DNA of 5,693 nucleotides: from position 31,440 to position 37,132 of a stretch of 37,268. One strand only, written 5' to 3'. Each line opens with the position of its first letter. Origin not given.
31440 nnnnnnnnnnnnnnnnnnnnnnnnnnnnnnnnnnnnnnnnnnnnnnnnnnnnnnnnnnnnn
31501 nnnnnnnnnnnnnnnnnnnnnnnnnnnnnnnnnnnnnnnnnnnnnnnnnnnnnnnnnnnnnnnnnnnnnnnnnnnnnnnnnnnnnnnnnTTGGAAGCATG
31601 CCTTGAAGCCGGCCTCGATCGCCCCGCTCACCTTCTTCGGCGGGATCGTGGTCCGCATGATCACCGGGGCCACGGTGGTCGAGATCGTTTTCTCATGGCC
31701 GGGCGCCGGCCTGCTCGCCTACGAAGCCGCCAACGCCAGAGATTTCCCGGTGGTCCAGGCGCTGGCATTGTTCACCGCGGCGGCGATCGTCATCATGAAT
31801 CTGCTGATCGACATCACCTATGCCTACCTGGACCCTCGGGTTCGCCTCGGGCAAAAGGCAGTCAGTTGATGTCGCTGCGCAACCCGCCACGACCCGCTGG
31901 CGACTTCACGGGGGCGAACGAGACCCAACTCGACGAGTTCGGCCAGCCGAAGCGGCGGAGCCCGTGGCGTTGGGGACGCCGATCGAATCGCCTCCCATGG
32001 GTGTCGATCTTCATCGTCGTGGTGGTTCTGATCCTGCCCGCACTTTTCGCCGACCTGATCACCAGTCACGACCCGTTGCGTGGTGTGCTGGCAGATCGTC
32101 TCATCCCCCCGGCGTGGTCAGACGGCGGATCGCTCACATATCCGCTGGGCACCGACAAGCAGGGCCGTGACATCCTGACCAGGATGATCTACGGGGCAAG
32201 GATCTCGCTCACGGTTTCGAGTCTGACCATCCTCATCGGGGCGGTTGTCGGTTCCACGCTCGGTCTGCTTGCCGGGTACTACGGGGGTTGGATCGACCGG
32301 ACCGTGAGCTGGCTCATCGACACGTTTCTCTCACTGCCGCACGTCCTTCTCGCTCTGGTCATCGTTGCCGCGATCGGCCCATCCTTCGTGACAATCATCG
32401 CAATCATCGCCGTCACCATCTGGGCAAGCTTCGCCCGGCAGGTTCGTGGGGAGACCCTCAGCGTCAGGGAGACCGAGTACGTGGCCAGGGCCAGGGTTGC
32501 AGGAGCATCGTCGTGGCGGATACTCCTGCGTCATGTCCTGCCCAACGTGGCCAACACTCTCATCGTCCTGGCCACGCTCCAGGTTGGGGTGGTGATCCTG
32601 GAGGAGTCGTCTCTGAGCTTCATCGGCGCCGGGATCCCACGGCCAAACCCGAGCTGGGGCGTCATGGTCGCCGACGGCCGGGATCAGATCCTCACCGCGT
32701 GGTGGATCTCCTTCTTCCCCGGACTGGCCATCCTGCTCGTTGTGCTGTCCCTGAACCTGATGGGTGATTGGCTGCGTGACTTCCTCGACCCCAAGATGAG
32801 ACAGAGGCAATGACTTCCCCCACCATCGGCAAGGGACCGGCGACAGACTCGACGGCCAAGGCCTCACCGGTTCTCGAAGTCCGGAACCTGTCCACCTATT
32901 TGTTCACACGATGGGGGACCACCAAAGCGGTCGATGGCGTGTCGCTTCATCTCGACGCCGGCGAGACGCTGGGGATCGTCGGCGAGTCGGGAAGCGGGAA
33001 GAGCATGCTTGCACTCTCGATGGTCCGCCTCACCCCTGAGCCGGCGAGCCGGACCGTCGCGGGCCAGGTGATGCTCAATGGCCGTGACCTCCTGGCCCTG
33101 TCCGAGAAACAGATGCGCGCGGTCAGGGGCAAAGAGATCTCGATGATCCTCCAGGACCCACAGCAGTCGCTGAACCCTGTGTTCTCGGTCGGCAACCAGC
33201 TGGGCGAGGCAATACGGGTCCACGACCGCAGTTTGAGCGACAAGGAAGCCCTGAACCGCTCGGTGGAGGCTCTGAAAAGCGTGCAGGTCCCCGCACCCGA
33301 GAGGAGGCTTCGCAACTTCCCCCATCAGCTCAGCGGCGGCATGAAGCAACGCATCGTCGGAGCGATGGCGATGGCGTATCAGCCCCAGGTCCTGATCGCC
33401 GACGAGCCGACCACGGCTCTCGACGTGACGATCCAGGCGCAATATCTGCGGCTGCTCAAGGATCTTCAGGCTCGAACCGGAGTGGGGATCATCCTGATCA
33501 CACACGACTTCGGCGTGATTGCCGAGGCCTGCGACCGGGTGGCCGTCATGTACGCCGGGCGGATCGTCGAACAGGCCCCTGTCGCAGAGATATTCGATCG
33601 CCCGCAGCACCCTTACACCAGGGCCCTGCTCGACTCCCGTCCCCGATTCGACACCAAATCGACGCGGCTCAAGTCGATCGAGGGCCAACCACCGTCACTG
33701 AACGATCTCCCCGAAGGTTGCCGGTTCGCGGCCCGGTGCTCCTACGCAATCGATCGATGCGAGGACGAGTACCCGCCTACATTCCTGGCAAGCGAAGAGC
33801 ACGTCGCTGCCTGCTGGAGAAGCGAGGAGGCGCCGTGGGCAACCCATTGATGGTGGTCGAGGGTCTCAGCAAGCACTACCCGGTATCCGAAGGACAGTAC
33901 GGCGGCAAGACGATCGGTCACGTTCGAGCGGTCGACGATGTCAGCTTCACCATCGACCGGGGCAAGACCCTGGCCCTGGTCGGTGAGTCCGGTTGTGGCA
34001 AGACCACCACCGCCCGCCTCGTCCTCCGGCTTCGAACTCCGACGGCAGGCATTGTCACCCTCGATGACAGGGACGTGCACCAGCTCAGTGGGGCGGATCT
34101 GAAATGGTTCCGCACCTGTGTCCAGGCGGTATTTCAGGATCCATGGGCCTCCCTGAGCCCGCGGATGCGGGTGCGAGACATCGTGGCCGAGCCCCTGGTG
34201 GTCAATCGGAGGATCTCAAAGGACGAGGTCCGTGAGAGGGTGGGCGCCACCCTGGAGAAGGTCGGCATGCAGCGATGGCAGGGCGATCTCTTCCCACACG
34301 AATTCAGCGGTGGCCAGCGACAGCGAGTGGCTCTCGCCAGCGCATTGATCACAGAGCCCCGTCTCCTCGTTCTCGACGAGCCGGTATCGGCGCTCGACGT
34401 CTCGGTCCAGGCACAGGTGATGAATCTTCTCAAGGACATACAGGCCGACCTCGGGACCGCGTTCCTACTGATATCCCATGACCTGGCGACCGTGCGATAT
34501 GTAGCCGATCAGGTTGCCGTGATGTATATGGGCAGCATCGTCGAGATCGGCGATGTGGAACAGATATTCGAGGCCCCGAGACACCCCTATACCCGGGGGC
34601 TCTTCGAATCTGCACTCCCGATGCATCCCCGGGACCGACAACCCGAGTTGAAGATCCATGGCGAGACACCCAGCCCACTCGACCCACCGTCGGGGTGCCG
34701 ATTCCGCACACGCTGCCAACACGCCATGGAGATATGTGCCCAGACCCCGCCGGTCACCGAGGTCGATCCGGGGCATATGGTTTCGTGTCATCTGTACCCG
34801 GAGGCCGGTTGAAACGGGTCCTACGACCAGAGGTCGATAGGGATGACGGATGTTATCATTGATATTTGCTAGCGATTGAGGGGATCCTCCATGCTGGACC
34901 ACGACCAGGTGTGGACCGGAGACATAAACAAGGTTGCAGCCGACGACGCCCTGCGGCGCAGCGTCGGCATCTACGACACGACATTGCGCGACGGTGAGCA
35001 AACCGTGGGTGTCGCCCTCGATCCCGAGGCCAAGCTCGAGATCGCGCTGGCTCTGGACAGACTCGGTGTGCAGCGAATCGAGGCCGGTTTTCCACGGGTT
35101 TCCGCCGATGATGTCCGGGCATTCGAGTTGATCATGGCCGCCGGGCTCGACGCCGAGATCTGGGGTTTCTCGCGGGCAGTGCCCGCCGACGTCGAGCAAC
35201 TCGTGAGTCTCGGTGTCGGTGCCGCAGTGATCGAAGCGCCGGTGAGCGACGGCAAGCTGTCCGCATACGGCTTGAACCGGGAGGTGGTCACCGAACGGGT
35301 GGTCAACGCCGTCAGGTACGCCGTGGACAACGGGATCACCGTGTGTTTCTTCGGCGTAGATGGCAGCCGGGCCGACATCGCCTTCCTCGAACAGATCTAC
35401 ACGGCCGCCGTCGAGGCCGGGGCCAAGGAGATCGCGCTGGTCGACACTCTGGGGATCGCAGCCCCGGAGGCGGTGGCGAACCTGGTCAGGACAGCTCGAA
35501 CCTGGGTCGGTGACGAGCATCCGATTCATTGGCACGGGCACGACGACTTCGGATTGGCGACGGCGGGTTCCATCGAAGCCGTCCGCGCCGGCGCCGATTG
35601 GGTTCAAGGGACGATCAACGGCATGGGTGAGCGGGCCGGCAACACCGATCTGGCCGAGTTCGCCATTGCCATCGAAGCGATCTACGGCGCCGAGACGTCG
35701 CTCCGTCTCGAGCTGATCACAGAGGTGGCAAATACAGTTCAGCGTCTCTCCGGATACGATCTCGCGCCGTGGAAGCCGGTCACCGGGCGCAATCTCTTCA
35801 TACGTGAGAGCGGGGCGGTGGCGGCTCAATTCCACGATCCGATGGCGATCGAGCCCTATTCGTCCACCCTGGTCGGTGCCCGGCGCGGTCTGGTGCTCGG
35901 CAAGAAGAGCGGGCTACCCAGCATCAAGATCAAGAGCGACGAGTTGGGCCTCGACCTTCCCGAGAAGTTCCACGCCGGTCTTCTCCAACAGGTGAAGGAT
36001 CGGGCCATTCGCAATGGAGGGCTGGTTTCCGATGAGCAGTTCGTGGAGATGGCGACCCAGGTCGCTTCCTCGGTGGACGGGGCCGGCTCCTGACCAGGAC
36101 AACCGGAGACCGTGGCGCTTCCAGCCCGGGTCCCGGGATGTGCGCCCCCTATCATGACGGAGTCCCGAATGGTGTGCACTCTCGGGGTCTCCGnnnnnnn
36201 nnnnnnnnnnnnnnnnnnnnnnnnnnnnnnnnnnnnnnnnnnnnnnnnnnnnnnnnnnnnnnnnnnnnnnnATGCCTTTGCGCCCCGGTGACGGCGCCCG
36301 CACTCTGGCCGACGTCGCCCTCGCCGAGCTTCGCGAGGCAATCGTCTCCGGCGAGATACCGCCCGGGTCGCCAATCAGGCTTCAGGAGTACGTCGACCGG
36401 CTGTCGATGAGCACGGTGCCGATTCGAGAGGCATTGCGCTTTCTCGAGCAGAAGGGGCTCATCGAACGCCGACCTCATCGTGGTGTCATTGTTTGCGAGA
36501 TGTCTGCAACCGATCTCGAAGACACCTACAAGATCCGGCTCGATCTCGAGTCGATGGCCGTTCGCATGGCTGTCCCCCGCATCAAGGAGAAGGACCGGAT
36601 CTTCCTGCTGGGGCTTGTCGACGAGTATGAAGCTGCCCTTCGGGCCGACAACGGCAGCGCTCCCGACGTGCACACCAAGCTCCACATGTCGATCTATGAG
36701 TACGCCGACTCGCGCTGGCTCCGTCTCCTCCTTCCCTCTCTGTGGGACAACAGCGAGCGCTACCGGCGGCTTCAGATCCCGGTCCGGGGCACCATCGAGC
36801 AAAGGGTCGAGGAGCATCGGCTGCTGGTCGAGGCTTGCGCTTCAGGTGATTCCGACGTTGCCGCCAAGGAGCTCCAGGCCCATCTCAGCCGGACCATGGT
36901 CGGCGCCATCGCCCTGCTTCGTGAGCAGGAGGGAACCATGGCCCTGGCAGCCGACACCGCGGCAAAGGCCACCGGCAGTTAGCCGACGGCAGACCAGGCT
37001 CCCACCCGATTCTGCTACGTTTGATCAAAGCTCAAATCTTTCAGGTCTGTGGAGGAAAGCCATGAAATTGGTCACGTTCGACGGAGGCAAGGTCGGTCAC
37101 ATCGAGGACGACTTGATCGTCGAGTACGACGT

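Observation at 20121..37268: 17-kb candidate catabolic island built around three cytoplasmic LVIVD beta-propeller paralogs; pathway not recognisable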

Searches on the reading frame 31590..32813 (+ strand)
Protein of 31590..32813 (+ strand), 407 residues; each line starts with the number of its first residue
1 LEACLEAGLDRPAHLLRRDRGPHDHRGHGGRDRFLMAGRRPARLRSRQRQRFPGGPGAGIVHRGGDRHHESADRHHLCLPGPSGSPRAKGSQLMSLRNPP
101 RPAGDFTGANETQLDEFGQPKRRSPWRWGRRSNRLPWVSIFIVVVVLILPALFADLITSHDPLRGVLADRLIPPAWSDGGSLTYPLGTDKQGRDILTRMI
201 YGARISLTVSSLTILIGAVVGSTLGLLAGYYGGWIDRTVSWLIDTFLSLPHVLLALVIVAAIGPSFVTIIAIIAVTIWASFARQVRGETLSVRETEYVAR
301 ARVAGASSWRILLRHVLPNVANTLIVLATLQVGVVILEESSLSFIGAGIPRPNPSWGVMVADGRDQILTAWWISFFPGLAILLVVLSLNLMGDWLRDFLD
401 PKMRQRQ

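Call 4: search_protein_families(library=pfam, proteins=[window:31590-32813:+], max_evalue=0.01)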
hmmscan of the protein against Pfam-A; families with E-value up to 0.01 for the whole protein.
window:31590-32813:+ (407 aa): 2 families
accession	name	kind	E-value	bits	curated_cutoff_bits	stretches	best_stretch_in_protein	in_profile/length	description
PF00528.27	BPD_transp_1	-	1.5e-33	116.6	26.4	1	221-405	1-184/184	Binding-protein-dependent transport system inner membrane component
PF12911.12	OppC_N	-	0.0051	17.1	23.9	1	131-174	11-53/53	N-terminal TM domain of oligopeptide transport permease C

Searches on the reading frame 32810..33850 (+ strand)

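Call 4: search_protein_families(library=pfam, proteins=[window:32810-33850:+], max_evalue=0.01)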
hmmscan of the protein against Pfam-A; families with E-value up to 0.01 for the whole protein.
window:32810-33850:+ (346 aa): 5 families
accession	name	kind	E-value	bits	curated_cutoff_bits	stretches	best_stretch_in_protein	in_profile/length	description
PF00005.33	ABC_tran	-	4.8e-25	89.2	25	1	42-202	2-137/137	ABC transporter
PF08352.17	oligo_HPY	-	8.6e-23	80.9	27.1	1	253-317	1-65/65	Oligopeptide/dipeptide transporter, C-terminal region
PF13304.12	AAA_21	-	3.4e-05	24.5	27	1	130-233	199-299/304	AAA domain, putative AbiEii toxin, Type IV TA system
PF13401.12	AAA_22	-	9.4e-05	23.2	27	1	56-231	10-122/130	AAA domain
PF02463.25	SMC_N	-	0.00024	21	40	1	55-246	28-211/220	RecF/RecN/SMC N terminal domain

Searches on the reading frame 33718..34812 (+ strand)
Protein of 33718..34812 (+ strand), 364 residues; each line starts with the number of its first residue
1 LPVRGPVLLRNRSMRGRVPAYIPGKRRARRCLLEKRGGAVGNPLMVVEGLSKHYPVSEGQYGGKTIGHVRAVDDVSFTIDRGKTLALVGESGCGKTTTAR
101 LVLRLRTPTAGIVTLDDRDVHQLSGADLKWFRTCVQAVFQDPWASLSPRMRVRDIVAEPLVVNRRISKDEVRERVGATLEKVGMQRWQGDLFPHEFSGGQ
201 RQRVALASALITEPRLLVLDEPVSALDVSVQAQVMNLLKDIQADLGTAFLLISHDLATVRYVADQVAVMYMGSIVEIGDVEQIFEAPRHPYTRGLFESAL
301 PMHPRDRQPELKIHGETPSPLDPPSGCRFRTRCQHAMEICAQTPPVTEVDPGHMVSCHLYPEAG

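Call 4: search_protein_families(library=pfam, proteins=[window:33718-34812:+], max_evalue=0.01)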
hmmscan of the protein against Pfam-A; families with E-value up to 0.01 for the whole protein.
window:33718-34812:+ (364 aa): 9 families
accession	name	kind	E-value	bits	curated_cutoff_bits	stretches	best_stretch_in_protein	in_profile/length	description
PF00005.33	ABC_tran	-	6.1e-33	114.8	25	1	73-223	2-136/137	ABC transporter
PF08352.17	oligo_HPY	-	3.1e-20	72.8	27.1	1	275-340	1-65/65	Oligopeptide/dipeptide transporter, C-terminal region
PF13304.12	AAA_21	-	1.7e-07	32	27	1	193-258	235-302/304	AAA domain, putative AbiEii toxin, Type IV TA system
PF02463.25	SMC_N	-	0.0012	18.8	40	0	190-269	131-212/220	RecF/RecN/SMC N terminal domain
PF13191.12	AAA_16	-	0.0013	19.7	32.6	1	82-221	24-140/167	AAA ATPase domain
PF13401.12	AAA_22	-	0.0015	19.2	27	1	83-117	6-33/130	AAA domain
PF05621.17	TniB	-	0.0019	18.1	22.4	0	213-252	119-160/189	Bacterial TniB protein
PF13481.12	AAA_25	-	0.0057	16.7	27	0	79-99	30-50/195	AAA domain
PF07728.20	AAA_5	-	0.0074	16.7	22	0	86-106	3-23/139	AAA domain (dynein-related subfamily)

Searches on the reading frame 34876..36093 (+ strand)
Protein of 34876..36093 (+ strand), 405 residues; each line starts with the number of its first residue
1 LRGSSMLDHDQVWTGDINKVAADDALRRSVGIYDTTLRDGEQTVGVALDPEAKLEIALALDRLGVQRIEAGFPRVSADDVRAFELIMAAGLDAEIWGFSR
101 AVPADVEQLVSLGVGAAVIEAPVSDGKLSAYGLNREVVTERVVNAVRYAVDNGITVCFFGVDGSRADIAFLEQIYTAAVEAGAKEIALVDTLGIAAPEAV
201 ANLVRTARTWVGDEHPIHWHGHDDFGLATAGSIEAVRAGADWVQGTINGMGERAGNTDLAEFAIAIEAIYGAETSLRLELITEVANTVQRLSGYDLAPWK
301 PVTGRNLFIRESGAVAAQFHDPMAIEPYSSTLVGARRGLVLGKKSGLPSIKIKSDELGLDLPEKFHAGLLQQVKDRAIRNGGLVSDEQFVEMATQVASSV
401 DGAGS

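Call 4: search_protein_families(library=pfam, proteins=[window:34876-36093:+], max_evalue=0.01)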
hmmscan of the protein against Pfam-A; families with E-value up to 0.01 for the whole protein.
window:34876-36093:+ (405 aa): 2 families
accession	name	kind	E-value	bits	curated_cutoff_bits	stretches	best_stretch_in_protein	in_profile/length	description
PF00682.25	HMGL-like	-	8.7e-63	212.6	29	1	30-288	2-260/260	HMGL-like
PF22617.1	HCS_D2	-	7.5e-05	23.5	27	1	302-377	1-78/82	Homocitrate synthase post-HMGL domain-like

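Call 7: search_protein_families(library=ncbifam, proteins=[window:34876-36093:+], max_evalue=0.001)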
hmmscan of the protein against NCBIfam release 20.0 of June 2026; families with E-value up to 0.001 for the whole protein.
window:34876-36093:+ (405 aa): 29 families (the best 25 are shown)
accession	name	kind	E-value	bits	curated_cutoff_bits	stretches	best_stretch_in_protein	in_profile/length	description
NF002085.0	PRK00915.1-2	subfamily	1.4e-97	327.5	517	1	23-399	7-382/504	2-isopropylmalate synthase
TIGR02090.1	LEU1_arch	subfamily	6.5e-90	301.9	484.75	1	30-391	1-361/363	isopropylmalate/citramalate/homocitrate synthases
TIGR02660.1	nifV_homocitr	equivalog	3.6e-86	289.7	462.9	1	30-391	2-363/365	homocitrate synthase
NF041069.1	IPMS_Sufob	equivalog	4.6e-75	253.2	600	1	31-396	2-368/371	isopropylmalate synthase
TIGR02146.1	LysS_fung_arch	equivalog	8.7e-75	252.1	413.55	1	32-374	1-343/344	homocitrate synthase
NF002086.0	PRK00915.1-3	equivalog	2.6e-67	227.5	532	1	28-381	5-370/516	2-isopropylmalate synthase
NF002088.0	PRK00915.1-5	equivalog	1.2e-65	221.9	697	1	28-380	2-366/514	2-isopropylmalate synthase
TIGR00973.1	leuA_bact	equivalog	8.6e-62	209.2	598.7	1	30-391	2-374/494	2-isopropylmalate synthase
NF002087.0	PRK00915.1-4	equivalog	6.8e-60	203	729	1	30-364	7-354/516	2-isopropylmalate synthase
NF002084.0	PRK00915.1-1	equivalog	3.9e-49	167.6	748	1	29-358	4-345/523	2-isopropylmalate synthase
TIGR00977.1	citramal_synth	equivalog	1e-40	139.5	450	1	29-365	1-352/526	citramalate synthase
NF042433.1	CitmalDyn_Leptosp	equivalog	9.8e-36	123.4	950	1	28-380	6-368/514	(R)-citramalate synthase CimA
NF042434.1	IPMS_Lepto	equivalog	1.6e-35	122.8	500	1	28-313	4-299/374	2-isopropylmalate synthase LeuA2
NF006049.0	PRK08195.1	subfamily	5.4e-25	88.1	229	1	146-290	125-268/344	4-hyroxy-2-oxovalerate/4-hydroxy-2-oxopentanoic acid aldolase,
TIGR03217.1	4OH_2_O_val_ald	equivalog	5e-21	75.2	286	1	29-288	2-261/334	4-hydroxy-2-oxovalerate aldolase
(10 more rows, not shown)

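Call 34: search_solved_structures(query=window:34876-36090:+, max_evalue=1e-10)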
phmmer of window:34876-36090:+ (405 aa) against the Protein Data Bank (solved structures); distinct sequences matched with E-value up to 1e-10: 10.
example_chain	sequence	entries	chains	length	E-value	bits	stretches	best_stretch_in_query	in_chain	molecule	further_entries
6ktq_A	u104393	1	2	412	9.5e-50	173.1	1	25-396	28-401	Homocitrate synthase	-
3rmj_A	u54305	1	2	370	5e-44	154.2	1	30-363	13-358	2-isopropylmalate synthase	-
6e1j_A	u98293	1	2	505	3.7e-41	144.8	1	29-374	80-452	2-isopropylmalate synthase, A genome specific 1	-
3ewb_X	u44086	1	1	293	1.1e-40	143.2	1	29-295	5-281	2-isopropylmalate synthase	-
3eeg_A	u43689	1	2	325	2.7e-38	135.4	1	27-314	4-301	2-isopropylmalate synthase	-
3a9i_A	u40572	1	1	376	2.1e-37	132.4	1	31-379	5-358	Homocitrate synthase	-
2ztj_A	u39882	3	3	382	2.2e-37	132.4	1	31-379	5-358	Homocitrate synthase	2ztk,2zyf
4ov4_A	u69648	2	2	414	1.5e-30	109.8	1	28-314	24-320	2-isopropylmalate synthase | isopropylmalate synthase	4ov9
3ivs_A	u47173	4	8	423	4.8e-29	104.9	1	29-374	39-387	Homocitrate synthase, mitochondrial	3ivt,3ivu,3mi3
3ble_A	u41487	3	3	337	3e-28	102.3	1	19-314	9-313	Citramalate synthase from Leptospira interrogans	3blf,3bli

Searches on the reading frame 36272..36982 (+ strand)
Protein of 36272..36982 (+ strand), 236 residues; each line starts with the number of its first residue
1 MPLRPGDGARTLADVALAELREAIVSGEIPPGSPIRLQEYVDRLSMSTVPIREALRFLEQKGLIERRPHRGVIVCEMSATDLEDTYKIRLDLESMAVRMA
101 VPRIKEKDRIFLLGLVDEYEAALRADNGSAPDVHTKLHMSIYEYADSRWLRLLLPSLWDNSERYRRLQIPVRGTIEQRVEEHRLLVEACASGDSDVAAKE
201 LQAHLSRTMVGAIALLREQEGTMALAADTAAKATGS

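Call 7: search_protein_families(library=ncbifam, proteins=[window:36272-36982:+], max_evalue=0.001)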
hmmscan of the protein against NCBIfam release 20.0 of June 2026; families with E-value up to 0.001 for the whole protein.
window:36272-36982:+ (236 aa): 12 families
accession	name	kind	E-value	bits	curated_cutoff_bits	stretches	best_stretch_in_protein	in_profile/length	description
TIGR03338.1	phnR_burk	equivalog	2.3e-27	96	271.5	1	10-208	10-209/212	phosphonate utilization associated transcriptional regulator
NF008504.0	PRK11414.1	equivalog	5.3e-15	55.7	225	1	19-207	19-210/221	GntR family transcriptional regulator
NF008576.0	PRK11534.1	equivalog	1.5e-14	54.3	218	1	18-206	14-211/225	DNA-binding transcriptional regulator CsiR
NF003011.0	PRK03837.1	subfamily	1.8e-09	37.6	260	1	11-208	13-229/241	transcriptional regulator NanR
NF040755.1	AgaR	equivalog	1.6e-06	27.4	260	1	19-112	6-101/256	transcriptional repressor AgaR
NF007001.0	PRK09464.1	equivalog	1.4e-05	24.8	330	1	11-84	10-84/254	pyruvate dehydrogenase complex transcriptional repressor PdhR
NF007316.0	PRK09802.1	equivalog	2.8e-05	23.4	351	1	19-111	17-111/269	DeoR family transcriptional regulator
TIGR02018.2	his_ut_repres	equivalog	3.4e-05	23.3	220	1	18-79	6-68/226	histidine utilization transcriptional repressor HutC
NF007442.0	PRK09990.1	equivalog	0.00056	19.4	301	0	9-80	8-80/256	transcriptional regulator GlcC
NF052282.1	PLP_TF_PdxR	equivalog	0.00083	18.5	320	0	18-84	8-75/448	MocR-like pyridoxine biosynthesis transcription factor PdxR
NF052441.1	TransRegRv0792c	equivalog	0.00087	18.6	400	0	13-83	17-89/260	Rv0792c family HTH-type transcriptional regulator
NF007741.0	PRK10421.1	equivalog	0.00097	18.6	311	0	89-207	105-228/262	transcriptional regulator LldR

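Call 16: search_protein_families(library=pfam, proteins=[window:36272-36982:+], max_evalue=0.0001)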
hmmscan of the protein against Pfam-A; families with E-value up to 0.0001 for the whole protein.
window:36272-36982:+ (236 aa): 2 families
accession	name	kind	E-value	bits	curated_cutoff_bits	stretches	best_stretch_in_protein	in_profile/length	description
PF07729.17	FCD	-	2.9e-22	79.8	24.3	1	84-206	1-124/125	FCD domain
PF00392.27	GntR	-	2.6e-13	49.9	27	1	16-74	5-64/64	Bacterial regulatory proteins, gntR family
